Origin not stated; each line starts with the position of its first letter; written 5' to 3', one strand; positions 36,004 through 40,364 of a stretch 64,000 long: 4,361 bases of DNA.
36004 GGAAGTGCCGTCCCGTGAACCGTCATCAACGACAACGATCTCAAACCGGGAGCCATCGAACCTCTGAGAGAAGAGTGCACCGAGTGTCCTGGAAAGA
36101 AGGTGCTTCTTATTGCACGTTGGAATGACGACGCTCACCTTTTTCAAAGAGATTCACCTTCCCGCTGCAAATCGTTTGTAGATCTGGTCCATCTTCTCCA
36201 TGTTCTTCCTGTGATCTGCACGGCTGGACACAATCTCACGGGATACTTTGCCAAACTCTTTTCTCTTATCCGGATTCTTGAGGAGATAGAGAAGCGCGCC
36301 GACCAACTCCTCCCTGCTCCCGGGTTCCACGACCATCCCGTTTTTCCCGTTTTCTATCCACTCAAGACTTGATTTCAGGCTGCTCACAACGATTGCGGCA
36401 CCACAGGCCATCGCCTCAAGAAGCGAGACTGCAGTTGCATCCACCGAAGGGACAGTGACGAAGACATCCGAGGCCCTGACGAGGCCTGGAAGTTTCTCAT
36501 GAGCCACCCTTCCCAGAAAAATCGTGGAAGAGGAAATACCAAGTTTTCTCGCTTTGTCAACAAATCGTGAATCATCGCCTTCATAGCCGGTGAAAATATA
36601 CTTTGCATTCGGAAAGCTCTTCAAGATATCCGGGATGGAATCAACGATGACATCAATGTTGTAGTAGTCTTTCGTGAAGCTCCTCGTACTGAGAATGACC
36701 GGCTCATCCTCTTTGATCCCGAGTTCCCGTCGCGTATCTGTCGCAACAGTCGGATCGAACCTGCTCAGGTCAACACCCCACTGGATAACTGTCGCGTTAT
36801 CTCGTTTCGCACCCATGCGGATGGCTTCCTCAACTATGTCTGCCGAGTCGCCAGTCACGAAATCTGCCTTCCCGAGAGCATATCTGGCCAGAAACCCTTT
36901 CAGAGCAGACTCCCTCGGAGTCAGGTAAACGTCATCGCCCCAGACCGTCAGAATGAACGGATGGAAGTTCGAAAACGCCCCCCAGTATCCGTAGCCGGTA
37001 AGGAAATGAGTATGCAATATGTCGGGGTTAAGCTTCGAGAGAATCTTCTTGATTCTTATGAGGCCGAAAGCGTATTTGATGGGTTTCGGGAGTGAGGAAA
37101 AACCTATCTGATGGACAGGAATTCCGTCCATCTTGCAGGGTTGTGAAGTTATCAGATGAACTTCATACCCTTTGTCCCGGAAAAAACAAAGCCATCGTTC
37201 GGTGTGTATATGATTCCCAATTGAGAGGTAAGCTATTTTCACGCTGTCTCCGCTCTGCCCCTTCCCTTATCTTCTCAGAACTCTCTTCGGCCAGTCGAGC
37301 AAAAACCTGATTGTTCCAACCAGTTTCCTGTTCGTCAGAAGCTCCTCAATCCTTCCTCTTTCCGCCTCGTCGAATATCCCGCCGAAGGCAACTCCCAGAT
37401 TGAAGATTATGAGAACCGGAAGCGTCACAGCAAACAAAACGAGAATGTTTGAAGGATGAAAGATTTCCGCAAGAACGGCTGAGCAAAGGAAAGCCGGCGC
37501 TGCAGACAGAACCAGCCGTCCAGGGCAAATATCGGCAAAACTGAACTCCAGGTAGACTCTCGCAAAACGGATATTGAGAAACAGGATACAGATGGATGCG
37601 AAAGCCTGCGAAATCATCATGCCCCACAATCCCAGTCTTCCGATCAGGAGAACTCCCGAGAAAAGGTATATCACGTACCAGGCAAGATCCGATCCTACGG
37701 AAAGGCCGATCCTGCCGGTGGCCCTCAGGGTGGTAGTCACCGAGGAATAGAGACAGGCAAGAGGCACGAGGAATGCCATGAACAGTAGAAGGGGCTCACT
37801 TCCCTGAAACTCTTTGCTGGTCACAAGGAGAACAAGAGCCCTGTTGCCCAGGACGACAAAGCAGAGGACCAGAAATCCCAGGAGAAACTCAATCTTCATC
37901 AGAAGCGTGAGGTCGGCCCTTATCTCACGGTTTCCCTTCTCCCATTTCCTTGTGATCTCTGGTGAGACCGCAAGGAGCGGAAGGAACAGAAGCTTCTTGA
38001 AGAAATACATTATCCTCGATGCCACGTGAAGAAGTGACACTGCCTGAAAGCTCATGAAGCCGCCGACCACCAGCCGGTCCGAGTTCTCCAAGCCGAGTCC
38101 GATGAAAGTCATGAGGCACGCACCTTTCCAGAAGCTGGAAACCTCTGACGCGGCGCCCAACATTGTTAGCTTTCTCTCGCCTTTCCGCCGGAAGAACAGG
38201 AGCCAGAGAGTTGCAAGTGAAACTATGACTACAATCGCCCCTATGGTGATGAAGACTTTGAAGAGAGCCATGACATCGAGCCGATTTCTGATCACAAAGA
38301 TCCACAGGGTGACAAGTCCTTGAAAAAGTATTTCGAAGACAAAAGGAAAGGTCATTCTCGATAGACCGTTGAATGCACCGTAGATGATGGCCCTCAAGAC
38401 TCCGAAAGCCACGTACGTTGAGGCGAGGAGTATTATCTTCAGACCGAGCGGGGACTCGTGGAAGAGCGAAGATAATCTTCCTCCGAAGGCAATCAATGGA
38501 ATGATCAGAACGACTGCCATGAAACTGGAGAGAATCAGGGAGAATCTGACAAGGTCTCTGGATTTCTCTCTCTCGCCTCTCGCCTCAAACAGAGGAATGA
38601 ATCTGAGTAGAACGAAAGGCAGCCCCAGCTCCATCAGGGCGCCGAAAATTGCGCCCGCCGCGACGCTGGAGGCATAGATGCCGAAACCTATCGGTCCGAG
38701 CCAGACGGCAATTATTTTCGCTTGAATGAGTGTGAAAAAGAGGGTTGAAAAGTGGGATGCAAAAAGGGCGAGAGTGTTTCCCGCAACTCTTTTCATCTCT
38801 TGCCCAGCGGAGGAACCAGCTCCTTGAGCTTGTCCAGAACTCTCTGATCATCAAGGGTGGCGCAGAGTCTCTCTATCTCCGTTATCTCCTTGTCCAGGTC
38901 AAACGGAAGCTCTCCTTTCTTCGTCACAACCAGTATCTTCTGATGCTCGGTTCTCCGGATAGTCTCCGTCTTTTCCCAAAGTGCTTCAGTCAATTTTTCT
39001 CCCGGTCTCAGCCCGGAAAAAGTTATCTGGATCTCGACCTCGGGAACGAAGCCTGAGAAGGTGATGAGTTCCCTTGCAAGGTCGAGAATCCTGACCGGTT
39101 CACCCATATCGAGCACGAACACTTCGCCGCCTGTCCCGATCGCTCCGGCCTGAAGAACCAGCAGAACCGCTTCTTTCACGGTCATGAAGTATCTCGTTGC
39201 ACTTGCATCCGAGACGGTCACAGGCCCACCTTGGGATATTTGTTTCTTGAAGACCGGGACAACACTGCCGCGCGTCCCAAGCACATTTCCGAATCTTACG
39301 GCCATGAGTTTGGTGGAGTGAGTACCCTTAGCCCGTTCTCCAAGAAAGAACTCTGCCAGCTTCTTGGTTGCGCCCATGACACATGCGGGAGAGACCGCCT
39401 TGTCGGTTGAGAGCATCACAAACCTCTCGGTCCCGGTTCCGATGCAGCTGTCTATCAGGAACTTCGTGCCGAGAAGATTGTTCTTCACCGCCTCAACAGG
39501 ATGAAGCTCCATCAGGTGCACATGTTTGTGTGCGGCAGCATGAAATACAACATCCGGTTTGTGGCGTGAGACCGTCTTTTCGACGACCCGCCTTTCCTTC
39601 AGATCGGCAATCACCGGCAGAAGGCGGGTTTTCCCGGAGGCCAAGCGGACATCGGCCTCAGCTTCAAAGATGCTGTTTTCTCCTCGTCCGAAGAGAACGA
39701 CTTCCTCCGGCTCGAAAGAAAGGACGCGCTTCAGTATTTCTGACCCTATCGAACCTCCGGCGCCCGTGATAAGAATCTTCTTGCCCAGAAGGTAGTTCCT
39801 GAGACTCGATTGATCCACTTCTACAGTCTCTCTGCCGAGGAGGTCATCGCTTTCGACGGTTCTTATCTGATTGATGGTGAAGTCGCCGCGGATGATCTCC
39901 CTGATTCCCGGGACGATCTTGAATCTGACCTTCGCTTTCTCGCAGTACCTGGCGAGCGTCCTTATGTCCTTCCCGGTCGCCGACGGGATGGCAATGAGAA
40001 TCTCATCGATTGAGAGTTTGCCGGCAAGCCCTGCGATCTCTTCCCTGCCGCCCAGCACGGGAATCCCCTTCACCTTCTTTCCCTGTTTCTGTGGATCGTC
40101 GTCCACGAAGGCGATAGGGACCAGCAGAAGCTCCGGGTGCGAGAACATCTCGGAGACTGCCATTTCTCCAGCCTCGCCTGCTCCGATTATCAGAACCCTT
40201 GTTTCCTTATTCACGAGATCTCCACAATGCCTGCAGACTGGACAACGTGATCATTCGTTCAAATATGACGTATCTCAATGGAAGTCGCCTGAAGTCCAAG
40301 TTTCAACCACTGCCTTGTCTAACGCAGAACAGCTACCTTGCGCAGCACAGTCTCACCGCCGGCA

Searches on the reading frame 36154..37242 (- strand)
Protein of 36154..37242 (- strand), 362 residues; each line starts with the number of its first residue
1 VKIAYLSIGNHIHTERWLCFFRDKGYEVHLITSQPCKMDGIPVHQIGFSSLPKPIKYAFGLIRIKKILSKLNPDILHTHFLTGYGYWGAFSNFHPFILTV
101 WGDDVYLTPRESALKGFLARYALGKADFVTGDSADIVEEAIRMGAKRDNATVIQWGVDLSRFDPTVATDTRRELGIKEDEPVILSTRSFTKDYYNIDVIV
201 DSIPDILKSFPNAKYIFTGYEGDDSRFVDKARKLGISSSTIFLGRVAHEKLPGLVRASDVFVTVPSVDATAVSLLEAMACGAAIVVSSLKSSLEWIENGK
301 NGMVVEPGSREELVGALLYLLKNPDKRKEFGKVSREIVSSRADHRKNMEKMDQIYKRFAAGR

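Call 7: search_protein_families(library=pfam, proteins=[window:36154-37242:-], max_evalue=0.001)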
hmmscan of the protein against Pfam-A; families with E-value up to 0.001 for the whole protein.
window:36154-37242:- (362 aa): 6 families
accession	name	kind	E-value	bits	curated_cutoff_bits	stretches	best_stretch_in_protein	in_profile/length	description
PF00534.26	Glycos_transf_1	-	4e-31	108.3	26.4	1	169-335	4-170/172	Glycosyl transferases group 1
PF13477.12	Glyco_trans_4_2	-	2.5e-28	99.4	23.4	1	2-130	1-136/139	Glycosyl transferase 4-like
PF13692.12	Glyco_trans_1_4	-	1.8e-22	80.6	27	1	181-323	2-142/142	Glycosyl transferases group 1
PF13439.12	Glyco_transf_4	-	5.3e-14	53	28.5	1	20-161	14-170/170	Glycosyltransferase Family 4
PF13579.12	Glyco_trans_4_4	-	3.5e-11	44.1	29.7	1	21-154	14-156/158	Glycosyl transferase 4-like domain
PF13524.12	Glyco_trans_1_2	-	9.8e-10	39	25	1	241-351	30-142/144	Glycosyl transferase-like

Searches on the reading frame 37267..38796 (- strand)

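Call 7: search_protein_families(library=pfam, proteins=[window:37267-38796:-], max_evalue=0.001)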
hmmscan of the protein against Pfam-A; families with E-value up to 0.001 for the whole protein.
window:37267-38796:- (509 aa): 1 family
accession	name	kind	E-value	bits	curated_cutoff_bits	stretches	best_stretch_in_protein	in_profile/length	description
PF01943.22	Polysacc_synt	-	9.1e-08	32.3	28.2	1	6-281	3-270/274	Polysaccharide biosynthesis protein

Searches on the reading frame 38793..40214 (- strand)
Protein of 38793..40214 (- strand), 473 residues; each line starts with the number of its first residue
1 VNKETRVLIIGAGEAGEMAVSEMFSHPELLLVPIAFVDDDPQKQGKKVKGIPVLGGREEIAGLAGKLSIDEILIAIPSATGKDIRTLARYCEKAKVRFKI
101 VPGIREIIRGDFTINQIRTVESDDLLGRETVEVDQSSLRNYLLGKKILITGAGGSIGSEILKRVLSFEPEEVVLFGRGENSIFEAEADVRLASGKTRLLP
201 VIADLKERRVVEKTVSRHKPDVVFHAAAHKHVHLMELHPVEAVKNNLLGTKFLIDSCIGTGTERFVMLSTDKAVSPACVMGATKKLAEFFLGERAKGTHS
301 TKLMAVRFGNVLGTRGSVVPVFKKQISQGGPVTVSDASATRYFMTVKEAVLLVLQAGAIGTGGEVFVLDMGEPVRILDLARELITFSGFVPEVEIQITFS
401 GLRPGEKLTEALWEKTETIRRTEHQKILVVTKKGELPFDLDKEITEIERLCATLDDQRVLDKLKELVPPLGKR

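Call 7: search_protein_families(library=pfam, proteins=[window:38793-40214:-], max_evalue=0.001)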
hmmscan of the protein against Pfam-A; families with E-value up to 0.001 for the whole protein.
window:38793-40214:- (473 aa): 9 families
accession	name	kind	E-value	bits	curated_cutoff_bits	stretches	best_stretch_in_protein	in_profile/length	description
PF02719.21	Polysacc_synt_2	-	9.5e-105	350.4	20.2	1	147-430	1-291/293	Polysaccharide biosynthesis protein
PF01370.27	Epimerase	-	8.8e-20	71.6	20.9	1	147-356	1-224/240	NAD dependent epimerase/dehydratase family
PF16363.11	GDP_Man_Dehyd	-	1.2e-12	48.5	27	1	148-271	1-130/332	GDP-mannose 4,6 dehydratase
PF13727.12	CoA_binding_3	-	3.2e-12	47.3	25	1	7-102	80-175/175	CoA-binding domain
PF04321.23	RmlD_sub_bind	-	8.2e-12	45.2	27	1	146-272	2-103/287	RmlD substrate binding domain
PF01073.25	3Beta_HSD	-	2.2e-08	33.9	22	1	148-276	1-122/280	3-beta hydroxysteroid dehydrogenase/isomerase family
PF07993.18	NAD_binding_4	-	8e-05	22.3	20.1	1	149-275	1-140/258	Male sterility protein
PF13460.12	NAD_binding_10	-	0.00015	22.2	27.2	1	151-274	1-102/184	NAD(P)H-binding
PF01488.26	Shikimate_DH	-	0.00017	22.1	24.3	0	3-25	11-33/138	Shikimate / quinate 5-dehydrogenase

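Call 32: search_protein_families(library=ncbifam, proteins=[window:38793-40214:-], max_evalue=0.001)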
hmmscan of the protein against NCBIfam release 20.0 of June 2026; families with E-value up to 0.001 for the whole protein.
window:38793-40214:- (473 aa): 28 families (the best 25 are shown)
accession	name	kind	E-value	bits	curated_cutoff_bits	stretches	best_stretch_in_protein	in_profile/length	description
TIGR03589.1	PseB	equivalog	1.6e-54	185.1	407.75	1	144-431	4-280/324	UDP-N-acetylglucosamine 4,6-dehydratase (inverting)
TIGR04130.1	FnlA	equivalog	1.3e-46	159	730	1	144-422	4-274/337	UDP-N-acetylglucosamine 4,6-dehydratase/5-epimerase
TIGR01179.1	galE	equivalog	1.5e-14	53.6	262.3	1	146-314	1-179/332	UDP-glucose 4-epimerase GalE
TIGR03023.1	WcaJ_sugtrans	equivalog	1.8e-14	53.9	410.75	1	4-121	129-246/453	undecaprenyl-phosphate glucose phosphotransferase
TIGR03025.1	EPS_sugtrans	subfamily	1.5e-13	50.8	295.55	1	3-120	124-240/445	exopolysaccharide biosynthesis polyprenyl glycosylphosphotransferase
TIGR02622.1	CDP_4_6_dhtase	equivalog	4.2e-11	42.6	278.45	1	144-273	4-132/352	CDP-glucose 4,6-dehydratase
TIGR01181.1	dTDP_gluc_dehyt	equivalog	1.2e-10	41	365.1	1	146-272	1-127/321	dTDP-glucose 4,6-dehydratase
TIGR01214.1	rmlD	equivalog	1.4e-09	37.5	224.05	1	146-271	1-101/285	dTDP-4-dehydrorhamnose reductase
TIGR04180.1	EDH_00030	hypoth_equivalog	1.2e-08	34.3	475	1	147-420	1-287/297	NAD-dependent 4,6-dehydratase LegB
TIGR03570.1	NeuD_NnaD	subfamily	1.8e-07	30.9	160.8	1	7-100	2-88/202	NeuD/PglB/VioB family sugar acetyltransferase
NF007490.0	PRK10084.1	subfamily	2.3e-07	30.1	649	1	146-256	2-110/361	dTDP-glucose 4,6-dehydratase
NF042422.1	oxyalk_red_OleD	equivalog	4.5e-07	29.5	580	1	146-284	2-124/329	2-alkyl-3-oxoalkanoate reductase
TIGR03022.1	WbaP_sugtrans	subfamily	6.7e-07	28.9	403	1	6-107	127-228/456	undecaprenyl-phosphate galactose phosphotransferase WbaP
NF047420.2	EF_P_mod_YmfI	equivalog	2.3e-06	27.5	238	1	147-240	2-94/236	elongation factor P 5-aminopentanone reductase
NF007582.0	PRK10217.1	equivalog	2.8e-06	26.7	698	1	145-256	2-111/355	dTDP-glucose 4,6-dehydratase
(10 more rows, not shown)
